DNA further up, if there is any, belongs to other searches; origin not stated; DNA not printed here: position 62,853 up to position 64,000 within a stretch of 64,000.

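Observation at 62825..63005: Nested palindromes and a 17-bp tandem repeat between a permease wreck and the decarboxylase start codon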

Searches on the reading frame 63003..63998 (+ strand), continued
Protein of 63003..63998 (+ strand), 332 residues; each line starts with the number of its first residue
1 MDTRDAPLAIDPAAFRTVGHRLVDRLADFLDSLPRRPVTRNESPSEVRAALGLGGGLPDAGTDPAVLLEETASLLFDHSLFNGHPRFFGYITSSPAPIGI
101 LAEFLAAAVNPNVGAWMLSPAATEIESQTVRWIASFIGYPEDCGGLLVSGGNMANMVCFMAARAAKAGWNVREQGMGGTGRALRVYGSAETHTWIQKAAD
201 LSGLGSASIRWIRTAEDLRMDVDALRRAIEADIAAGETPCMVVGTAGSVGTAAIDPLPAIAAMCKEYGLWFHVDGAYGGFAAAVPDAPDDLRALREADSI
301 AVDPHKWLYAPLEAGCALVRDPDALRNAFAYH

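Call 71: find_encoding_contigs(protein=P0123, flank=10000, max_places=3)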
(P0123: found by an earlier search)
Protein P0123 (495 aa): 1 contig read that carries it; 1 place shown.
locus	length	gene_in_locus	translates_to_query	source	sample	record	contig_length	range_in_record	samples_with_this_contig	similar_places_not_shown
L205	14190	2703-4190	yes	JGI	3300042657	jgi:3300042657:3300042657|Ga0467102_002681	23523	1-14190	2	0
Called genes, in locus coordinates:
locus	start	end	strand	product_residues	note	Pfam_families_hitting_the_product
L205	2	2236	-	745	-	?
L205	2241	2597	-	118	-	PF03551:PadR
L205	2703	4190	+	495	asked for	PF00282:Pyridoxal_deC, PF00266:Aminotran_5, PF01212:Beta_elim_lyase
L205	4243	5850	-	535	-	PF08448:PAS_4 (weak), PF00512:HisKA, PF02518:HATPase_c, PF00072:Response_reg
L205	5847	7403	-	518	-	PF08448:PAS_4, PF00512:HisKA, PF02518:HATPase_c, PF00072:Response_reg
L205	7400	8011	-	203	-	PF04509:CheC (weak), PF13690:CheX (faint)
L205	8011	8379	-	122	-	PF00072:Response_reg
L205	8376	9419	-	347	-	PF00072:Response_reg, PF01339:CheB_methylest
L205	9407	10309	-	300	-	PF03705:CheR_N (weak), PF01739:CheR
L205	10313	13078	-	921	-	PF08448:PAS_4 (weak), PF02985:HEAT (faint), PF13646:HEAT_2, PF00514:Arm (faint), PF03130:HEAT_PBS (faint), PF12717:Cnd1 (faint), PF13646:HEAT_2, PF13646:HEAT_2, +4 more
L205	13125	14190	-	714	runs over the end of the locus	-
